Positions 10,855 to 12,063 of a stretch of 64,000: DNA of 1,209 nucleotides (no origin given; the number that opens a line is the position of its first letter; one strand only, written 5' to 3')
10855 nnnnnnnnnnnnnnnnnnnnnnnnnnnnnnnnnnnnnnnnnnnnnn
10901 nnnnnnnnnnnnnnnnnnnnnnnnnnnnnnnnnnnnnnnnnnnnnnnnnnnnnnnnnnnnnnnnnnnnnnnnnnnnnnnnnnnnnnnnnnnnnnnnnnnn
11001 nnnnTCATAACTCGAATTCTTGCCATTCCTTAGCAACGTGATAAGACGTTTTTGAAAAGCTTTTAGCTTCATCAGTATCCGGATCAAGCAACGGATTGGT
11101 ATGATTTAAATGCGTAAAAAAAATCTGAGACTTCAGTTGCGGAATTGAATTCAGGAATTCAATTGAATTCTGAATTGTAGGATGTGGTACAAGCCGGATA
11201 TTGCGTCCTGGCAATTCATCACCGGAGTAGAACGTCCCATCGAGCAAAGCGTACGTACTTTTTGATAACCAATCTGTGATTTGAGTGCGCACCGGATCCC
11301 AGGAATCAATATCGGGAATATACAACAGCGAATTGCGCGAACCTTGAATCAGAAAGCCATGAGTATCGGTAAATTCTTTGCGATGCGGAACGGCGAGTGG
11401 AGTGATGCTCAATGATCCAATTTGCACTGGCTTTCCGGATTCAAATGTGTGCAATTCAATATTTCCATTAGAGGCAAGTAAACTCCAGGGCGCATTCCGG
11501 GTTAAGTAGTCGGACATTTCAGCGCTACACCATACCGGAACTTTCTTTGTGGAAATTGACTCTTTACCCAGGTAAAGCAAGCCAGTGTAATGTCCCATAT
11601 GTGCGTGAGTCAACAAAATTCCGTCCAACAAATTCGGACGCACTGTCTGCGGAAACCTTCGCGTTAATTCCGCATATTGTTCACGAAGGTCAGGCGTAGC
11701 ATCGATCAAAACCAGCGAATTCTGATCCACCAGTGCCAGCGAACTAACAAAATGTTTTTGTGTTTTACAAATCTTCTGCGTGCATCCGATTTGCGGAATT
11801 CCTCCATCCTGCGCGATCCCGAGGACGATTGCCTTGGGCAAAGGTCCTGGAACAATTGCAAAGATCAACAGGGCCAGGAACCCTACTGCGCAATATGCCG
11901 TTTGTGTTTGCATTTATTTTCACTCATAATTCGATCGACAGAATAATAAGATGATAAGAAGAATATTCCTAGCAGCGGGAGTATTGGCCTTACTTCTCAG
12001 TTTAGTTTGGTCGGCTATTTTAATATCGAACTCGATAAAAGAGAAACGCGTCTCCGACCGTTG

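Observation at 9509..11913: Exported PqqB-like hydrolase coupled to a PQQ-repeat beta-propeller with (TQ)n hexanucleotide repeats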

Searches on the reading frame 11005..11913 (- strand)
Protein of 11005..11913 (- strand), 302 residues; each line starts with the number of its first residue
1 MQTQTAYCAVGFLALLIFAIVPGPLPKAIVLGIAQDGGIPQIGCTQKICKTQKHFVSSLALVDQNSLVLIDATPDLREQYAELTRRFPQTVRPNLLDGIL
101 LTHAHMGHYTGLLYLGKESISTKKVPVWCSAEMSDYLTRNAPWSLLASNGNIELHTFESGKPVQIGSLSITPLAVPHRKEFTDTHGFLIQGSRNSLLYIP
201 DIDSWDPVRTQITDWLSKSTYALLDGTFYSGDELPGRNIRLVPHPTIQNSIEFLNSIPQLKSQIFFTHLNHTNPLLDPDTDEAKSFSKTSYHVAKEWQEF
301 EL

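Call 4: search_protein_families(library=pfam, proteins=[window:11005-11913:-], max_evalue=0.01)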
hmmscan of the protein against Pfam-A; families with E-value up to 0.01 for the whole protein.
window:11005-11913:- (302 aa): 2 families
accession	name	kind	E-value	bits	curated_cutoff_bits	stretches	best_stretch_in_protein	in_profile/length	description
PF12706.13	Lactamase_B_2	-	2.2e-29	102.9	27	1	68-268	3-199/200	Beta-lactamase superfamily domain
PF00753.33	Lactamase_B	-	1.1e-05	25.9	22.7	1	55-119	5-67/196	Metallo-beta-lactamase superfamily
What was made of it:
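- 11005..11913 (-): Exported MBL-fold metalloprotein, 302 aa. It belongs to an uncharacterised sister family of PqqB and PhnP. Pfam Lactamase_B_2 at 2e-29 (call 4).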

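Call 5: search_protein_families(library=ncbifam, proteins=[window:11005-11913:-], max_evalue=0.01)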
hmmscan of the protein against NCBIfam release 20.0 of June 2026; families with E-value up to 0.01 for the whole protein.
window:11005-11913:- (302 aa): 9 families
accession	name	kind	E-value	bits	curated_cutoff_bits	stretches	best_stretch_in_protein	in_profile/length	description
TIGR02108.2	PQQ_syn_pqqB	equivalog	1.2e-34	120.2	245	1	28-301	2-297/298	pyrroloquinoline quinone biosynthesis protein PqqB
NF002553.0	PRK02113.1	equivalog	4.8e-15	55.7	386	1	27-179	2-153/252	MBL fold metallo-hydrolase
NF038231.1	MBL_Geo_Pelo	equivalog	4.2e-13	49.5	360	1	28-189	2-161/250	GPMC system MBL fold metallohydrolase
TIGR03307.1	PhnP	equivalog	3.8e-11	42.8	272.25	1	30-272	5-224/249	phosphonate metabolism protein PhnP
NF000801.0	PRK00055.1-3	equivalog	1.4e-05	24.3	252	1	50-234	14-197/307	ribonuclease Z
TIGR02651.1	RNase_Z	equivalog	0.00011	21.4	292.95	1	51-180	13-141/302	ribonuclease Z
NF012229.1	bla_class_B_core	domain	0.00023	21.4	100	1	58-171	17-121/139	metallo-beta-lactamase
TIGR03675.1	arCOG00543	equivalog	0.0034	15.7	580.2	1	57-130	189-260/631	beta-CASP ribonuclease aCPSF1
NF033088.2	bla_subclass_B1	equivalog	0.0059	16.3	200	1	56-123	31-96/217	subclass B1 metallo-beta-lactamase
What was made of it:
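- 11005..11913 (-): TIGR02108 PqqB scores 120 bits, below the cut-off of 245 (call 5).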

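Call 9: find_homologous_proteins(query=window:11005-11913:-)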
Query window:11005-11913:- (302 aa): 7736 proteins with E <= 0.001 among 8000 candidates; the best 120 are listed.
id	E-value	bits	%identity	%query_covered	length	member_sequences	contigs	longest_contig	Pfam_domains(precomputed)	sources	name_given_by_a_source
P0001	2.9e-186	636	91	100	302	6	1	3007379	PF12706.14,PF23023.2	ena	-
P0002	8.4e-182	621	87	100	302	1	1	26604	PF12706.14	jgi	jgi:pyrroloquinoline quinone biosynthesis protein B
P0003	3.7e-178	609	90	97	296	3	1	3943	PF12706.14,PF00753.34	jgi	jgi:pyrroloquinoline quinone biosynthesis protein B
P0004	7.4e-175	598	88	97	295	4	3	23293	PF12706.14,PF23023.2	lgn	-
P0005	1.8e-171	587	89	93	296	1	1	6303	PF12706.14,PF00753.34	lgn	-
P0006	1.7e-170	584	88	93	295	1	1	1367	PF12706.14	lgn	-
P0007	4.3e-170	583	89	91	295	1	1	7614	PF12706.14,PF23023.2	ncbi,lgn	-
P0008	2.0e-169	580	85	95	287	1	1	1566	PF12706.14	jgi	jgi:pyrroloquinoline quinone biosynthesis protein B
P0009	1.6e-168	577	88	91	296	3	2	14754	PF12706.14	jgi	-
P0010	1.7e-168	577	86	93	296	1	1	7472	PF12706.14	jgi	jgi:pyrroloquinoline quinone biosynthesis protein B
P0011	3.2e-165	567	85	93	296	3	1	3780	PF12706.14,PF00753.34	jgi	jgi:pyrroloquinoline quinone biosynthesis protein B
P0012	1.7e-161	554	82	95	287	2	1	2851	PF12706.14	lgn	-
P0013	3.7e-145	501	72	96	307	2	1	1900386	PF12706.14,PF00753.34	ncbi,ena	-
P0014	1.6e-142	492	70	96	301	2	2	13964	PF12706.14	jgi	jgi:pyrroloquinoline quinone biosynthesis protein B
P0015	1.3e-141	489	71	95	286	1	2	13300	PF12706.14,PF00753.34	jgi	jgi:pyrroloquinoline quinone biosynthesis protein B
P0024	5.2e-131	454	66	96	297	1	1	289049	PF12706.14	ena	-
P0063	2.4e-119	416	59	98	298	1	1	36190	PF12706.14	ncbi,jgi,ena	-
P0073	2.7e-117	409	60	99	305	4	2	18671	PF12706.14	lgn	-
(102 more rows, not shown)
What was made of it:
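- JGI annotates many homologues as PqqB (call 9).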

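Call 12: search_solved_structures(query=window:11005-11913:-, max_evalue=0.001, show_alignments=3)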
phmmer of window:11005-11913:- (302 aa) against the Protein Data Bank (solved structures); distinct sequences matched with E-value up to 0.001: 7.
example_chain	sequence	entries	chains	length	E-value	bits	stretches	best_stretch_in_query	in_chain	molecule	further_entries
4z5y_A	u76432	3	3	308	1.2e-11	47.5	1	30-298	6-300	Coenzyme PQQ synthesis protein B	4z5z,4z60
4z67_A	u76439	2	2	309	1.2e-11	47.5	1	30-298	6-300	Coenzyme PQQ synthesis protein B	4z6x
3jxp_A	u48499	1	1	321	1.4e-11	47.3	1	30-298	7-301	Coenzyme PQQ synthesis protein B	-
6e13_A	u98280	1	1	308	1.7e-11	47.1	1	30-298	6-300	Coenzyme PQQ synthesis protein B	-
1xto_A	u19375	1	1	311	1.9e-11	46.8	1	30-298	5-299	Coenzyme PQQ synthesis protein B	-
4z7r_A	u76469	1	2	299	6.2e-09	38.6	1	28-296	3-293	Coenzyme PQQ synthesis protein B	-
6b9v_A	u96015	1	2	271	1.6e-06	30.7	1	29-115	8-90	Beta-lactamase-like protein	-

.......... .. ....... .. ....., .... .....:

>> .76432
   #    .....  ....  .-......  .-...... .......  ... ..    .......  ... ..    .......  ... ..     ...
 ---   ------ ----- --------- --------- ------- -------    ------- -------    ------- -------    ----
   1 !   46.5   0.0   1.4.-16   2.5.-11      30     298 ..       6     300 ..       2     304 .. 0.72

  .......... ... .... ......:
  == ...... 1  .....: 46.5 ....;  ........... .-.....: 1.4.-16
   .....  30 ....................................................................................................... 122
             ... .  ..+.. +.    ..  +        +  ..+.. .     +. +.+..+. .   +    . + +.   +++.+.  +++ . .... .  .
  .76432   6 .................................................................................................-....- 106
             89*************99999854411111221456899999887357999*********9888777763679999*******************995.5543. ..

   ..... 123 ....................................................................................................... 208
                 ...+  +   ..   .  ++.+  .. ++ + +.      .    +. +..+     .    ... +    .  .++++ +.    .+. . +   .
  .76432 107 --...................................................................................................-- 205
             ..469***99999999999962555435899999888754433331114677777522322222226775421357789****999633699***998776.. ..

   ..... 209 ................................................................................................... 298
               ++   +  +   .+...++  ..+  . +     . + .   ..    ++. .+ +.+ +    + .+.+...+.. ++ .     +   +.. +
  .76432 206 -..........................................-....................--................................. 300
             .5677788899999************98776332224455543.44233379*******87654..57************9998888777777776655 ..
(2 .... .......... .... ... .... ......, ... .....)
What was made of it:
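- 11005..11913 (-): It aligns end to end with PqqB structures at 1e-11 (call 12).
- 11833..11913 (-): N-terminal hydrophobic export signal of the MBL (aa 1-27, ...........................). It has no basic n-region and a poor cleavage site, so it may be an uncleaved anchor. PqqB starts about 5 residues before the aligned core (call 12).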

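Call 14: find_encoding_contigs(protein=P0001, flank=8000, max_places=3)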
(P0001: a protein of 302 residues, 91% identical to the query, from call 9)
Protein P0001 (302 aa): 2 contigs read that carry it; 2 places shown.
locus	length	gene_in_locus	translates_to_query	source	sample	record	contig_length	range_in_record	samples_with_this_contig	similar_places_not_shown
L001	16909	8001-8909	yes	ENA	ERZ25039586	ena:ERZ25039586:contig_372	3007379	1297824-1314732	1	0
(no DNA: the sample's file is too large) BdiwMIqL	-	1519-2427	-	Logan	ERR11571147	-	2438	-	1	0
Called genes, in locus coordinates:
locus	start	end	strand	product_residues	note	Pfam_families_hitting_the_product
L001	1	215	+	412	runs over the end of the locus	PF00926:DHBP_synthase, PF00925:GTP_cyclohydro2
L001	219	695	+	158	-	PF00027:cNMP_binding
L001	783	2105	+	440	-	PF02881:SRP54_N, PF00448:SRP54, PF02978:SRP_SPB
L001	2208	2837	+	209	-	PF00702:Hydrolase, PF08282:Hydrolase_3 (faint), PF12710:HAD, PF13344:Hydrolase_6 (faint), PF13419:HAD_2, PF13242:Hydrolase_like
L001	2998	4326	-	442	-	PF19425:Csd3_N2, PF01551:Peptidase_M23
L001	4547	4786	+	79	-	-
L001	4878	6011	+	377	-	PF13489:Methyltransf_23, PF13847:Methyltransf_31 (weak), PF08241:Methyltransf_11, PF08242:Methyltransf_12 (weak), PF13649:Methyltransf_25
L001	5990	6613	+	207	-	-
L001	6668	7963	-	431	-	-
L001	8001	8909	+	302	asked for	PF23023:Anti-Pycsar_Apyc1 (faint), PF12706:Lactamase_B_2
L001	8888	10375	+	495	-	-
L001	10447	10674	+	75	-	-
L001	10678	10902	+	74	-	-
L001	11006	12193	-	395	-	PF00155:Aminotran_1_2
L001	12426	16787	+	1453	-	PF00672:HAMP, PF00989:PAS (faint), PF00512:HisKA (weak), PF02518:HATPase_c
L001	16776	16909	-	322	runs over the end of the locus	PF08240:ADH_N, PF00107:ADH_zinc_N, PF13602:ADH_zinc_N_2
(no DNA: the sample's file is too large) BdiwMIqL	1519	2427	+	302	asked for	PF23023:Anti-Pycsar_Apyc1 (faint), PF12706:Lactamase_B_2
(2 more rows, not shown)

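Call 15: find_encoding_contigs(protein=P0013, flank=8000, max_places=3)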
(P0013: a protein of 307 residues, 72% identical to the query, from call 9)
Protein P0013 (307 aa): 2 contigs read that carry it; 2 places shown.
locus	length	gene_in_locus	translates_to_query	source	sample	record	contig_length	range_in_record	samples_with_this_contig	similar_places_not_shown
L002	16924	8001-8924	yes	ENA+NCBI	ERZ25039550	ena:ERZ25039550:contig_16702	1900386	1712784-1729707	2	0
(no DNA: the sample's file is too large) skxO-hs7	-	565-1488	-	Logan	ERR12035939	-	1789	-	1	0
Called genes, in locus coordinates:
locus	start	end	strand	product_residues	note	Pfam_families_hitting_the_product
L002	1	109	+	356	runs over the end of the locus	PF00383:dCMP_cyt_deam_1, PF14437:MafB19-deam, PF01872:RibD_C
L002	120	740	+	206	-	PF00677:Lum_binding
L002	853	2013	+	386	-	PF00926:DHBP_synthase, PF00925:GTP_cyclohydro2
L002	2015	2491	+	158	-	PF00027:cNMP_binding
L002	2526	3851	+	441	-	PF02881:SRP54_N, PF13401:AAA_22 (faint), PF00448:SRP54, PF02978:SRP_SPB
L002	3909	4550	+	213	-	PF00702:Hydrolase, PF08282:Hydrolase_3 (faint), PF12710:HAD (weak), PF13419:HAD_2, PF13242:Hydrolase_like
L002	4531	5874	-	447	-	PF19425:Csd3_N2, PF01551:Peptidase_M23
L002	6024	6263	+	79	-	PF12802:MarR_2 (weak)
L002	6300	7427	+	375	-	PF08242:Methyltransf_12 (faint), PF13489:Methyltransf_23, PF08241:Methyltransf_11, PF13649:Methyltransf_25, PF13847:Methyltransf_31 (weak)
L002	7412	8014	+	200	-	-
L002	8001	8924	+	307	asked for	PF00753:Lactamase_B (weak), PF12706:Lactamase_B_2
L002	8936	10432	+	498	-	-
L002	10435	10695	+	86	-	-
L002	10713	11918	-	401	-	PF00155:Aminotran_1_2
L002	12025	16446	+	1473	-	PF00672:HAMP, PF00512:HisKA, PF02518:HATPase_c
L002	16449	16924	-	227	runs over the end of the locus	PF02517:Rce1-like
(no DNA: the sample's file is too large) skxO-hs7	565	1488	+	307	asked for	PF00753:Lactamase_B (weak), PF12706:Lactamase_B_2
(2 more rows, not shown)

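Call 17: find_related_loci(query=A1, collection=genome_contigs, flank=6000)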
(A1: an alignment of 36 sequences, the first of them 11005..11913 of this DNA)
Query A1 (302 aa) in genome_contigs; peptide patterns used: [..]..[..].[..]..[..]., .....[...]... (x = any residue, [..] = any of these).
600 stretches matched a pattern (row limit reached: there are more); 595 encode a relative of the query (tblastn E <= 1e-3); the best 80 are kept; 80 distinct loci.
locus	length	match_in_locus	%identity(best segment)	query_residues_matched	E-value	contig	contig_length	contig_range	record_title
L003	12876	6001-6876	63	11-302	1e-124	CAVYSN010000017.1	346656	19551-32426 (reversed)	MAG: uncultured bacterium isolate MFD05674.bin.2.95 genome assembly, contig: contig_53274, whole genome shotgun sequence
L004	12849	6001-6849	47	25-302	1e-82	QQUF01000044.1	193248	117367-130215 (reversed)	MAG: Calditrichaeota bacterium isolate CLD3 48, whole genome shotgun sequence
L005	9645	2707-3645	45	14-302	7e-80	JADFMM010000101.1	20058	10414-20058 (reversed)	MAG: Planctomycetota bacterium isolate B58T3L14 B58T3L14_NODE1535, whole genome shotgun sequence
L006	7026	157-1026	43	26-302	4e-79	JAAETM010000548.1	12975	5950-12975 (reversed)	MAG: bacterium isolate Vin_7 VinG_CONTIG2259152, whole genome shotgun sequence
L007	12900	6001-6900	45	12-302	1e-78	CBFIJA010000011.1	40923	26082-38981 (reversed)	MAG: Candidatus Arcticimaribacter sp. isolate Co_bin_844_indstr genome assembly, contig: Co_bin_844_indstr_c11, whole ge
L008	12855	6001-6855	48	30-302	7e-78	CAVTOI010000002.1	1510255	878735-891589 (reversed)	MAG: Candidatus Aminicenantes bacterium isolate MFD00905.bin.1.6 genome assembly, contig: contig_54, whole genome shotgu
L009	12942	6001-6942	44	10-302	4e-77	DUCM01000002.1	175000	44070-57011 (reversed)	MAG TPA_asm: Planctomycetota bacterium isolate UWMA-0329 NODE_101_length_175000_cov_0.323537, whole genome shotgun seque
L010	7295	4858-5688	43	30-302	2e-76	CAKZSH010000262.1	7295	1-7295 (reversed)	MAG: uncultured Saprospiraceae bacterium isolate L1_Bin_METABAT__150_1 genome assembly, contig: c_000000504574, whole ge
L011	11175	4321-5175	46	30-302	2e-76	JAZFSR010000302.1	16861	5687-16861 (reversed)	MAG: Candidatus Aminicenantaceae bacterium isolate BS2bin.13 BS2bin.13_302, whole genome shotgun sequence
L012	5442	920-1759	41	28-302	1e-75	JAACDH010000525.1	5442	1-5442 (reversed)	MAG: Rhodobacterales bacterium isolate HS5BWF_bin.2 HS5bwf_k87_2436872_1_5442, whole genome shotgun sequence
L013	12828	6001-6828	45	30-296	3e-74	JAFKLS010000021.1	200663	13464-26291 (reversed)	MAG: Sphingobacteriia bacterium isolate SCN18_14_9_16_R3_B_37_82 SCN18_14_9_16_R3_B_scaffold_57, whole genome shotgun se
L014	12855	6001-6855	45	30-302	2e-74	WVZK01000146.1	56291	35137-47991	MAG: Candidatus Aminicenantes bacterium isolate CS4-C017 C_merged_R1_(paired)_contig_65065, whole genome shotgun sequenc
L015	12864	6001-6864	44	24-302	4e-74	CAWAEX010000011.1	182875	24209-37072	MAG: uncultured Flavobacteriaceae bacterium isolate MFD03551.bin.2.79 genome assembly, contig: contig_21132, whole genom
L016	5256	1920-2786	43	19-302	7e-74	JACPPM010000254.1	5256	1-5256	MAG: Acidobacteria bacterium isolate NC_groundwater_627_Ag_B-0.1um_62_56 B_1_S1_Biohub_coassembly_k141_4026857, whole ge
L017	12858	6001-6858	43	26-302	7e-74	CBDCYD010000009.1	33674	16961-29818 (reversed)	MAG: Hyphomicrobiaceae bacterium isolate 59900f9e-db51-4c3c-8372-06b45ed05b8c genome assembly, contig: contig_9, whole g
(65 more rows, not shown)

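Call 34: predict_structure(alignment_id=A1)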
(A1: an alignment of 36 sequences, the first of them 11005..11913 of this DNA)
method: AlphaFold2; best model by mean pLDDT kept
length: 302 residues; sequences in the alignment: 36
mean_pLDDT: 92.1   pTM: 0.89
mean pLDDT of the five models: 92.1, 90.4, 89.5, 88.5, 87.3
residues with pLDDT >= 90: 235; 70-90: 52; 50-70: 14; < 50: 1
segments of 3 or more residues with pLDDT < 50: none
pLDDT, mean of each block of 10 residues (from residue 1): 57 71 89 92 87 96 96 96 96 93 89 92 96 96 96 98 97 92 96 97 96 97 97 76 91 96 97 94 97 98 98
secondary structure, 60 per line:
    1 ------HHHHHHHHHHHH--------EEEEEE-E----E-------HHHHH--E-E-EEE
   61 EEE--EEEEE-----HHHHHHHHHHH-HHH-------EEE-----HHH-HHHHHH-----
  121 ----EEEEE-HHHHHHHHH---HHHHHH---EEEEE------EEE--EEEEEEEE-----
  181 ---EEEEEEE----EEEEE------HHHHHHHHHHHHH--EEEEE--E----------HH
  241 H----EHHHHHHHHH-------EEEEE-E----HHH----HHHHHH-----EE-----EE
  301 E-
elements in order: H7-18 E27-32 H47-51 E58-63 E66-70 H76-86 E98-100 H110-115 E125-129 H131-139 H143-148 E152-156 E163-165 E168-175 E184-190 E195-199 H206-218 E221-225 H247-255 E263-267 H281-286 E299-301
